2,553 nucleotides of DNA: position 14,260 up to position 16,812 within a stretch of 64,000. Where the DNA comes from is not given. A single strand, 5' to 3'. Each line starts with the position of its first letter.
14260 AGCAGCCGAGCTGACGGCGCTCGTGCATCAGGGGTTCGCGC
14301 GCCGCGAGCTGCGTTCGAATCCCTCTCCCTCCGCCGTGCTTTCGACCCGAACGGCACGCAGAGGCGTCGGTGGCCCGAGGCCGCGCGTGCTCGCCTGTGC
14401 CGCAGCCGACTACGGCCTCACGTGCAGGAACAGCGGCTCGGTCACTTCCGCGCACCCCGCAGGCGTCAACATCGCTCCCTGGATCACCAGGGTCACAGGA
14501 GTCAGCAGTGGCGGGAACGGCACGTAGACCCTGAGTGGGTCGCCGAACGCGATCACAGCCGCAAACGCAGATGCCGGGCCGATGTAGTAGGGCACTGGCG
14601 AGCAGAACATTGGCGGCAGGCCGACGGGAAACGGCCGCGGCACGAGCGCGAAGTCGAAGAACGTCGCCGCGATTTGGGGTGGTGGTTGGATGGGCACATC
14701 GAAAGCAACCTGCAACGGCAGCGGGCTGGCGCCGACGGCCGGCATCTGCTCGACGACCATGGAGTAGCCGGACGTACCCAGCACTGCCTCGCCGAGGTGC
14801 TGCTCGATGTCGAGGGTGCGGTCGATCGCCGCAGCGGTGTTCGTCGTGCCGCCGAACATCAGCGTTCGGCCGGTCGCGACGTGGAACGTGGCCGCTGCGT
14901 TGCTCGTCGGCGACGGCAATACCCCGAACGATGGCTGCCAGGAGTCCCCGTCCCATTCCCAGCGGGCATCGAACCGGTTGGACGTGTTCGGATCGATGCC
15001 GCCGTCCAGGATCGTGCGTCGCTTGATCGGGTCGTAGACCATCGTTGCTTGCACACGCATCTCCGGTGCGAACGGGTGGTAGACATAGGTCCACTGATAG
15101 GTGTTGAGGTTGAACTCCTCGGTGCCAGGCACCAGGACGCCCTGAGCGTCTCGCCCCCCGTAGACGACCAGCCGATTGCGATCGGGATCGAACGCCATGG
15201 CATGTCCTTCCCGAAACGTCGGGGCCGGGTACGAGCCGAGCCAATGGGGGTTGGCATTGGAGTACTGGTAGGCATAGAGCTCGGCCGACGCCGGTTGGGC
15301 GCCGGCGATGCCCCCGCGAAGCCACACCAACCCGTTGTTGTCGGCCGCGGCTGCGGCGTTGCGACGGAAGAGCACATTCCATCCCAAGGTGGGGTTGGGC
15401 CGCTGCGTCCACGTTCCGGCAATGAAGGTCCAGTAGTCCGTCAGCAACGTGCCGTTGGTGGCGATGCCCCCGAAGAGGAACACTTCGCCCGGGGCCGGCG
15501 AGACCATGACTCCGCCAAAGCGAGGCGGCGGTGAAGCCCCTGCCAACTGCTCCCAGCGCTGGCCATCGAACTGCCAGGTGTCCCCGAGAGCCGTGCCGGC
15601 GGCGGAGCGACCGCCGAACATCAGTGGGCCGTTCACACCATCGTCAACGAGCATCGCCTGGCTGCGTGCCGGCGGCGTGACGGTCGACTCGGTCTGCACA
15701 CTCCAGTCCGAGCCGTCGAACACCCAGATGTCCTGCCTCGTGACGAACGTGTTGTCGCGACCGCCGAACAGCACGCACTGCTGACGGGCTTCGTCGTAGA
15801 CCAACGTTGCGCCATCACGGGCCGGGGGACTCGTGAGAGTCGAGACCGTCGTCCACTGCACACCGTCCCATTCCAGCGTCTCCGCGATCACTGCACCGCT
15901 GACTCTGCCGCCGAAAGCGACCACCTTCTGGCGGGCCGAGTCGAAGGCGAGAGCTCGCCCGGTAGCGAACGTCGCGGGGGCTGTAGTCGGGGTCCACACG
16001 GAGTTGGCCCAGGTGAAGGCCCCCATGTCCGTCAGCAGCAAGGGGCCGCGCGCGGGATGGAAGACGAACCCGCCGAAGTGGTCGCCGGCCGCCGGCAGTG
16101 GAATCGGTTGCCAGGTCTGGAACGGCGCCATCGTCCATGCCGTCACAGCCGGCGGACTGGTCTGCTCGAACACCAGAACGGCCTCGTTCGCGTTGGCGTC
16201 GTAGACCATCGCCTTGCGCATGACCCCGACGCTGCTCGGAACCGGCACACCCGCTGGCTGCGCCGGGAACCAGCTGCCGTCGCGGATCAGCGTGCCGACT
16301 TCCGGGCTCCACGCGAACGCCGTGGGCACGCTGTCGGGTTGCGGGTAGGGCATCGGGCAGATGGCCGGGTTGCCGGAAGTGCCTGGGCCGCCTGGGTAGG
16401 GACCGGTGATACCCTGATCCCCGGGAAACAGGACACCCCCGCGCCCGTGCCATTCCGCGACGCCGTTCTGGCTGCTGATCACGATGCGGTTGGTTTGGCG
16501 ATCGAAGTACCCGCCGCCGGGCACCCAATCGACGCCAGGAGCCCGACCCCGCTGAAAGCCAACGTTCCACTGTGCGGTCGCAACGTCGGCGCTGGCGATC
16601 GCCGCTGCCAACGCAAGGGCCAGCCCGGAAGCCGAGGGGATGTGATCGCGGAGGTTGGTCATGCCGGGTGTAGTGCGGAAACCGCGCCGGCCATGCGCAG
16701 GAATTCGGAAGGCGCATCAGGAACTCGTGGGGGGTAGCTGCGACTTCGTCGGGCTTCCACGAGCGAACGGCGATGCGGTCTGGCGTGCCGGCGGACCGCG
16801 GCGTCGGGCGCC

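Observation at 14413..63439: Recurrent ~110-135 aa C-terminal module shared by six unrelated giant secreted proteins and two mini-ORFs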

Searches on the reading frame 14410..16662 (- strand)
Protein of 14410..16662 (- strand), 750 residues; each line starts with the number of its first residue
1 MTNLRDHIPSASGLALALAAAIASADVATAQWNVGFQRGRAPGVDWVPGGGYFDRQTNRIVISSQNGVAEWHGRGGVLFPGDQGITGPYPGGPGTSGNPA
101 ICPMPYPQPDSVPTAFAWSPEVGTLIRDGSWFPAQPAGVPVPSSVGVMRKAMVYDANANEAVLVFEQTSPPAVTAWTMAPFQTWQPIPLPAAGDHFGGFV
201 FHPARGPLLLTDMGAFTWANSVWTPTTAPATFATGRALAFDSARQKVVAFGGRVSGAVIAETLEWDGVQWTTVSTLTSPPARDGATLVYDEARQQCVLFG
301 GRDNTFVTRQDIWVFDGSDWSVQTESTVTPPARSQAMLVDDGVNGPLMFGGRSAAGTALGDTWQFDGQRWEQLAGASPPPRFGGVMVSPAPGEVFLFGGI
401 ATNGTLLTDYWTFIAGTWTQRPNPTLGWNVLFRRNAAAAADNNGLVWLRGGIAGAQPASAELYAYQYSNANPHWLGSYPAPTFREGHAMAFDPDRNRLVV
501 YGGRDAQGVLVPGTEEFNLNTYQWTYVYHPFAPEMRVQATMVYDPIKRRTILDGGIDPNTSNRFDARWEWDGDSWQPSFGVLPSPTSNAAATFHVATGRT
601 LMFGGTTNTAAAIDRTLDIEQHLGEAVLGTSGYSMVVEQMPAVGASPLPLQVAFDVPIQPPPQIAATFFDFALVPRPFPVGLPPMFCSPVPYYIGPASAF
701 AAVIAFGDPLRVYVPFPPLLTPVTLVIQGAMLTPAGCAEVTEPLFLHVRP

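Call 4: search_protein_families(library=pfam, proteins=[window:14410-16662:-], max_evalue=1)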
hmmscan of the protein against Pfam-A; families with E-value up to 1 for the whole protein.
window:14410-16662:- (750 aa): 5 families
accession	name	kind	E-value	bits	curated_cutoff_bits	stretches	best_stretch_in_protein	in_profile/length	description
PF24681.1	Kelch_KLHDC2_KLHL20_DRC7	-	2.5e-31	109.2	50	3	244-371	8-142/221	KLHDC2/KLHL20/DRC7 Kelch-repeats domain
PF24981.1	Beta-prop_ATRN-LZTR1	-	7.8e-19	68.5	50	3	348-505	3-169/289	Attractin/LZTR1 beta-propeller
PF13418.12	Kelch_4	-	1.1e-18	67.3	21.6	4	380-424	1-47/49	Galactose oxidase, central domain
PF13415.12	Kelch_3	-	7.9e-13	48.7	22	2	496-525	2-31/48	Galactose oxidase, central domain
PF13964.12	Kelch_6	-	5.8e-09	36.1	25.3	0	487-527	5-43/50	Kelch motif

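Call 6: search_protein_families(library=ncbifam, proteins=[window:14410-16662:-], max_evalue=1)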
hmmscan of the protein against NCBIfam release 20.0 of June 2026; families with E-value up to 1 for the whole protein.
window:14410-16662:- (750 aa): 0 families

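Call 58: find_homologous_proteins(query=window:14410-16662:-, max_evalue=1e-10)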
Query window:14410-16662:- (750 aa): 249 proteins with E <= 1e-10 among 8000 candidates; the best 120 are listed.
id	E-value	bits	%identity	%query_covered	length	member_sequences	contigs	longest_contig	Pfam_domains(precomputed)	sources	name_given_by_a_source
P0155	0.0e+0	1312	77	100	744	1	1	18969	PF13418.13,PF24681.2,PF13415.13,PF24981.2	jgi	jgi:Galactose oxidase, central domain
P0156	1.5e-169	584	44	96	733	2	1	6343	PF07646.22,PF13418.13,PF24681.2,PF13415.13,PF24981.2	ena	-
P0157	9.4e-127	443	31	55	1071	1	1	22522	PF07646.22,PF13418.13,PF24681.2,PF13854.13,PF13415.13,PF13948.12,PF24981.2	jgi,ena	-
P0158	1.0e-124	436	34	53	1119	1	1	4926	PF07646.22,PF13418.13,PF24681.2,PF13854.13,PF13415.13,PF13948.12,PF03089.21,PF24981.2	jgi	jgi:cysteine-rich repeat protein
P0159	5.2e-115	404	37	95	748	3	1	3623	PF13418.13,PF24681.2,PF13415.13,PF24981.2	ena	-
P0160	1.3e-114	402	36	98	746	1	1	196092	PF07646.22,PF13418.13,PF24681.2,PF13854.13,PF13415.13,PF24981.2,PF01344.32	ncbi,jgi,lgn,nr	ncbi:MAG: hypothetical protein MUC36_06210 [Planctomycetes bacterium]|jgi:hypothetical protein|nr:hy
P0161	8.3e-114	400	32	49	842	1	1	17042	PF00526.24,PF07646.22,PF13418.13,PF24681.2,PF13415.13,PF24981.2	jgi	jgi:hypothetical protein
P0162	5.4e-112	394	30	53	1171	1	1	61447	PF07646.22,PF13418.13,PF24681.2,PF13854.13,PF13415.13,PF13948.12,PF24981.2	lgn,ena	-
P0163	4.8e-109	384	37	55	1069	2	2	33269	PF07646.22,PF13418.13,PF24681.2,PF13854.13,PF13415.13,PF02494.23,PF24981.2,PF01344.32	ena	-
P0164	1.5e-104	369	31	52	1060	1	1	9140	PF07646.22,PF13418.13,PF24681.2,PF13854.13,PF13415.13,PF13948.12,PF24981.2,PF01344.32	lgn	-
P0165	5.7e-101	357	28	64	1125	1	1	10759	PF07646.22,PF13418.13,PF24681.2,PF13415.13,PF13948.12,PF24981.2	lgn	-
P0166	8.2e-96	340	31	51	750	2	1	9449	PF07646.22,PF13418.13,PF24681.2,PF13415.13,PF24981.2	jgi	-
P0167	6.5e-95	337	31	54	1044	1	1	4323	PF13418.13,PF24681.2,PF13415.13,PF24981.2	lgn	-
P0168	1.8e-93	332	30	63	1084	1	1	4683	PF07646.22,PF13418.13,PF24681.2,PF13415.13,PF24981.2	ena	-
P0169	1.5e-92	329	27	55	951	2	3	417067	PF13418.13,PF24681.2,PF13415.13,PF24981.2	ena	-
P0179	1.6e-76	276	29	58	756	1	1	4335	PF07646.22,PF13418.13,PF24681.2,PF13415.13,PF24981.2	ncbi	-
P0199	1.3e-70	257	30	59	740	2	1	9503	PF13418.13,PF24681.2,PF13415.13,PF24981.2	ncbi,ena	-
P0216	3.1e-65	239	30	52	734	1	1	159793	PF07646.22,PF13418.13,PF24681.2,PF13415.13,PF24981.2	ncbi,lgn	-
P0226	2.5e-60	223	31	57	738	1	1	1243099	PF24681.2,PF13415.13,PF24981.2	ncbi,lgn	ncbi:MAG: kelch repeat-containing protein [Planctomycetota bacterium]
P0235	8.1e-57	211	25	61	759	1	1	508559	PF13418.13,PF24681.2,PF13854.13,PF13415.13,PF24981.2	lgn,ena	-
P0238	2.3e-56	210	29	48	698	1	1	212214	PF07646.22,PF13418.13,PF24681.2,PF13415.13,PF03089.21,PF24981.2,PF01344.32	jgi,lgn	-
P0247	1.8e-53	200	28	51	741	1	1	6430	PF13418.13,PF24681.2,PF13415.13,PF24981.2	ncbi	-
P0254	2.3e-52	196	30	54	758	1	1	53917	PF24681.2,PF13415.13,PF24981.2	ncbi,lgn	ncbi:MAG: kelch repeat-containing protein [Planctomycetota bacterium]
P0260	5.7e-51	192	27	69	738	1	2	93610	PF07646.22,PF24681.2,PF13415.13,PF24981.2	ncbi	ncbi:MAG: kelch repeat-containing protein [Planctomycetota bacterium]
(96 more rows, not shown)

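Call 64: find_encoding_contigs(protein=P0226, flank=10000, max_places=2)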
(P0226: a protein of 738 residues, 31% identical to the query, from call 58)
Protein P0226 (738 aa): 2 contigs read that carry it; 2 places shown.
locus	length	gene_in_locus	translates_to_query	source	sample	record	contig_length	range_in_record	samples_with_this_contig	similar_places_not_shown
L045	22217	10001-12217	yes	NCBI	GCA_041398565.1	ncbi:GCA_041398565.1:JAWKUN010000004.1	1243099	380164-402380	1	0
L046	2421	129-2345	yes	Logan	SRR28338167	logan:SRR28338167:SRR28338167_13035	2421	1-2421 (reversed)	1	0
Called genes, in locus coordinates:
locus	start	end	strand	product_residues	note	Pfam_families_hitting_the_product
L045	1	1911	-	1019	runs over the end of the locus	-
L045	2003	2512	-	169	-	PF00710:Asparaginase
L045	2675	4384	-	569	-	PF13431:TPR_17 (faint), PF07719:TPR_2 (faint), PF13181:TPR_8 (faint), PF13432:TPR_16 (weak), PF14559:TPR_19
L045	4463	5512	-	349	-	-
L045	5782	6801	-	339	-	PF02775:TPP_enzyme_C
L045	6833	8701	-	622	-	PF01558:POR, PF01855:POR_N, PF17147:PFOR_II (weak)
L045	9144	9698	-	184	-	PF07638:Sigma70_ECF, PF04542:Sigma70_r2, PF08281:Sigma70_r4_2, PF04545:Sigma70_r4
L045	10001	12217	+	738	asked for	PF24681:Kelch_KLHDC2_KLHL20_DRC7, PF24981:Beta-prop_ATRN-LZTR1 (faint), PF13415:Beta-prop_FBX42 (weak), PF24681:Kelch_KLHDC2_KLHL20_DRC7, PF13415:Beta-prop_FBX42 (weak), PF24681:Kelch_KLHDC2_KLHL20_DRC7 (weak)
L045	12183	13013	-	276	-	PF13489:Methyltransf_23, PF01209:Ubie_methyltran, PF24675:NpmA (weak), PF08241:Methyltransf_11, PF08242:Methyltransf_12, PF13649:Methyltransf_25, PF13847:Methyltransf_31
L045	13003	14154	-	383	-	-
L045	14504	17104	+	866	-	PF00069:Pkinase, PF07714:PK_Tyr_Ser-Thr, PF03781:FGE-sulfatase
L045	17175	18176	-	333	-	-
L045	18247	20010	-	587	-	PF00575:S1 (weak), PF00575:S1, PF00575:S1, PF23459:S1_RRP5 (weak), PF00575:S1, PF23459:S1_RRP5 (weak), PF00575:S1, PF23459:S1_RRP5 (weak), +3 more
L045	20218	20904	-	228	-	PF01553:Acyltransferase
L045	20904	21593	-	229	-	PF02224:Cytidylate_kin, PF13189:Cytidylate_kin2, PF13238:AAA_18 (weak), PF13671:AAA_33 (faint), PF13207:AAA_17 (faint)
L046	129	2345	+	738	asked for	PF24681:Kelch_KLHDC2_KLHL20_DRC7, PF24981:Beta-prop_ATRN-LZTR1 (faint), PF13415:Beta-prop_FBX42 (weak), PF24681:Kelch_KLHDC2_KLHL20_DRC7, PF13415:Beta-prop_FBX42 (weak), PF24681:Kelch_KLHDC2_KLHL20_DRC7 (weak)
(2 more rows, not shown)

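Call 72: list_cluster_members(proteins=[P0199, P0179, P0247, P0216, P0260, P0254, P0160, P0015, P0235, P0238])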
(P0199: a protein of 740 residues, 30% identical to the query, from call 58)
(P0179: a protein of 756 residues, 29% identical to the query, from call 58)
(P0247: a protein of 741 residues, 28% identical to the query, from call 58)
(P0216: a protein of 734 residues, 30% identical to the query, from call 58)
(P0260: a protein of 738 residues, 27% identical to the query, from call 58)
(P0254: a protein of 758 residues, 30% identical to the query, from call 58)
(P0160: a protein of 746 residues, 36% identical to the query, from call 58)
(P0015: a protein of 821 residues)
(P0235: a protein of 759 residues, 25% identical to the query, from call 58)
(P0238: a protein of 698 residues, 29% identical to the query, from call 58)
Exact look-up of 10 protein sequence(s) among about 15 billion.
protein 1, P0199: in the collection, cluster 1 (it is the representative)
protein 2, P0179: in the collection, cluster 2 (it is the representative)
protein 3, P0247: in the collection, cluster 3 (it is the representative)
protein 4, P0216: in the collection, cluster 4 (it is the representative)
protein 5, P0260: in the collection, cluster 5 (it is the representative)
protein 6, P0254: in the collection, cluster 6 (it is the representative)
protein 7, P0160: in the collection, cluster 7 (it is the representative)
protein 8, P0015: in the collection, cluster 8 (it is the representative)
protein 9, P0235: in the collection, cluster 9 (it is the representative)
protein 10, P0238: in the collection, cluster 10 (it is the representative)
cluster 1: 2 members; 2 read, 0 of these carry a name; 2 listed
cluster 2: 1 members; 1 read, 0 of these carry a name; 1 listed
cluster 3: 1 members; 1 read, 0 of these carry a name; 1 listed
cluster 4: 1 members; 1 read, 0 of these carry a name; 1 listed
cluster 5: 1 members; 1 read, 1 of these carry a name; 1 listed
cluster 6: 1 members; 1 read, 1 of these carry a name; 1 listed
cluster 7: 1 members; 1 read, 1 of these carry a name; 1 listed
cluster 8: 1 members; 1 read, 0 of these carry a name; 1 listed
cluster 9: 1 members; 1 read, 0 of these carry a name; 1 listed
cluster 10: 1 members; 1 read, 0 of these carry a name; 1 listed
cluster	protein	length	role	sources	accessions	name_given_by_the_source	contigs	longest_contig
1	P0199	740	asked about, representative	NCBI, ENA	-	-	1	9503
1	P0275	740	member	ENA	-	-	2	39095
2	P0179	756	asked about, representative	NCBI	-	-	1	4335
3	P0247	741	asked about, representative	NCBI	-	-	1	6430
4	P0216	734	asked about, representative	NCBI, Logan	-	-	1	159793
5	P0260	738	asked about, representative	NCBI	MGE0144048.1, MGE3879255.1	MAG: kelch repeat-containing protein [Planctomycetota bacterium]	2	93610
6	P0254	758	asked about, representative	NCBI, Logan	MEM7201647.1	MAG: kelch repeat-containing protein [Planctomycetota bacterium]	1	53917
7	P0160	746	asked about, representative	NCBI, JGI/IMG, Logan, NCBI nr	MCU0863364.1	MAG: hypothetical protein MUC36_06210 [Planctomycetes bacterium] | hypothetical protein | hypothetical protein [Planctomycetota bacterium]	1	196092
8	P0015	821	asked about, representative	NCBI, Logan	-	-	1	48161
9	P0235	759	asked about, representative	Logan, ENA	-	-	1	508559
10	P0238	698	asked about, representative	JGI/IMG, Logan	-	-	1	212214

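Call 73: find_encoding_contigs(protein=P0235, flank=10000, max_places=1)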
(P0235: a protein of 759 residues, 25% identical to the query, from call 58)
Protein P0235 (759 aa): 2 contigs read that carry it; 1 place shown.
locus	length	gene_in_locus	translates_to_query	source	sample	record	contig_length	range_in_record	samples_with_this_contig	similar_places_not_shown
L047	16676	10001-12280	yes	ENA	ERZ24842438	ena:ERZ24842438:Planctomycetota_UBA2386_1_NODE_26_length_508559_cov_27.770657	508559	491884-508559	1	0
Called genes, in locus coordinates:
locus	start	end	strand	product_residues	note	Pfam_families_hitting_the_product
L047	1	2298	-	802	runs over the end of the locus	PF13620:CarboxypepD_reg (faint)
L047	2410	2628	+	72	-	-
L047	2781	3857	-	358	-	PF07676:PD40 (faint), PF00930:DPPIV_N (faint), PF26550:Tricorn_2nd (faint)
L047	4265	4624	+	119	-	PF03992:ABM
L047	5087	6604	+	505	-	-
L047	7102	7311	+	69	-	-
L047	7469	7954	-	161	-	PF11848:DUF3368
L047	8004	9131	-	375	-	PF06114:Peptidase_M78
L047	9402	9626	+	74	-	PF09954:DUF2188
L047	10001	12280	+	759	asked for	PF13415:Beta-prop_FBX42, PF13418:Beta-prop_TYW4 (faint), PF24681:Kelch_KLHDC2_KLHL20_DRC7, PF24981:Beta-prop_ATRN-LZTR1 (weak), PF24681:Kelch_KLHDC2_KLHL20_DRC7, PF13415:Beta-prop_FBX42, PF24981:Beta-prop_ATRN-LZTR1, PF24681:Kelch_KLHDC2_KLHL20_DRC7, +1 more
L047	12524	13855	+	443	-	-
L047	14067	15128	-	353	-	-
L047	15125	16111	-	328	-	PF01555:N6_N4_Mtase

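Call 74: find_encoding_contigs(protein=P0238, flank=10000, max_places=1)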
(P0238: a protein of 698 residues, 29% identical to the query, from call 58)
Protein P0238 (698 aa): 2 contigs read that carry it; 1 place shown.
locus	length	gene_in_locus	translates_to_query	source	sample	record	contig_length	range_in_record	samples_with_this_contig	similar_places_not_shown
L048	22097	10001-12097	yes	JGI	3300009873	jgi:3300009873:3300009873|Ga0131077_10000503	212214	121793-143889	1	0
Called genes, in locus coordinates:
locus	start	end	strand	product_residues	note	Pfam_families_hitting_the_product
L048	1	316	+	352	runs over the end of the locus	PF13177:DNA_pol3_delta2, PF00004:AAA (weak)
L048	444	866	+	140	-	-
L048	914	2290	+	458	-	PF02254:TrkA_N, PF13241:NAD_binding_7 (faint), PF13478:XdhC_C (faint), PF02080:TrkA_C, PF02254:TrkA_N, PF02080:TrkA_C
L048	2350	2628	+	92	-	-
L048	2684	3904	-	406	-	PF02786:CPSase_L_D2, PF02222:ATP-grasp, PF07478:Dala_Dala_lig_C (weak), PF13535:ATP-grasp_4 (weak)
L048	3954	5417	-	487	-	PF08323:Glyco_transf_5, PF13439:Glyco_transf_4 (faint), PF00534:Glycos_transf_1, PF13692:Glyco_trans_1_4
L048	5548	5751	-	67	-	-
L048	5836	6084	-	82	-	-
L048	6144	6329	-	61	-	-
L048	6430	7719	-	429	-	PF03372:Exo_endo_phos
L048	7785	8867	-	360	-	PF01702:TGT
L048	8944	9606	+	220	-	PF13578:Methyltransf_24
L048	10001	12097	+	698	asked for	PF24681:Kelch_KLHDC2_KLHL20_DRC7, PF24981:Beta-prop_ATRN-LZTR1, PF24681:Kelch_KLHDC2_KLHL20_DRC7, PF13415:Beta-prop_FBX42, PF24981:Beta-prop_ATRN-LZTR1, PF13415:Beta-prop_FBX42, PF24681:Kelch_KLHDC2_KLHL20_DRC7, PF13415:Beta-prop_FBX42, +7 more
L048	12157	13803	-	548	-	PF13191:AAA_16 (faint), PF13476:AAA_23 (faint), PF13555:AAA_29 (faint), PF00005:ABC_tran, PF02463:SMC_N (faint), PF13304:AAA_21 (faint), PF13401:AAA_22 (faint), PF00005:ABC_tran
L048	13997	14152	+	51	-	-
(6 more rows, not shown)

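Call 75: find_encoding_contigs(protein=P0216, flank=10000, max_places=1)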
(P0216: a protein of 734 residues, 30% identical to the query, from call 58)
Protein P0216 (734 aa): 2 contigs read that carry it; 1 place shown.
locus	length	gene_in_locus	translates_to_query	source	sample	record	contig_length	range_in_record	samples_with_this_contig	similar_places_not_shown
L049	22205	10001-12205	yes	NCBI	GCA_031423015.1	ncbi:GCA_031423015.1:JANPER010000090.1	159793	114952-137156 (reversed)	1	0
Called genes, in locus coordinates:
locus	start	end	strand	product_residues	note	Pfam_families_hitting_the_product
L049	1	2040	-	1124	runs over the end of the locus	PF00069:Pkinase, PF07714:PK_Tyr_Ser-Thr, PF03109:ABC1 (weak), PF03781:FGE-sulfatase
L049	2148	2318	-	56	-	-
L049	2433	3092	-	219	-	-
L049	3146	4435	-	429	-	PF02230:Abhydrolase_2 (faint), PF12146:Hydrolase_4 (faint), PF01738:DLH, PF00326:Peptidase_S9 (weak), PF00657:Lipase_GDSL, PF04311:DUF459, PF13472:Lipase_GDSL_2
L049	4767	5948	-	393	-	-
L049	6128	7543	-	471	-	-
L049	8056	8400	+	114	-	-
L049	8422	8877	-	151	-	-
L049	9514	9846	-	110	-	-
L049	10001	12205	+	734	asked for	PF07646:Kelch_2 (faint), PF13415:Beta-prop_FBX42, PF13418:Beta-prop_TYW4 (faint), PF24681:Kelch_KLHDC2_KLHL20_DRC7, PF13415:Beta-prop_FBX42, PF24981:Beta-prop_ATRN-LZTR1, PF13415:Beta-prop_FBX42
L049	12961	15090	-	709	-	-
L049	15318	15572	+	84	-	-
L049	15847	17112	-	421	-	PF13899:Thioredoxin_7 (weak)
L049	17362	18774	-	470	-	PF13428:TPR_14 (faint), PF12895:ANAPC3 (faint), PF23914:TPR_CcmH_CycH (faint), PF24575:TPR_Slam (faint), PF13414:TPR_11 (weak), PF13432:TPR_16, PF13432:TPR_16, PF14559:TPR_19, +8 more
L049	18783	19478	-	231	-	PF03544:TonB_C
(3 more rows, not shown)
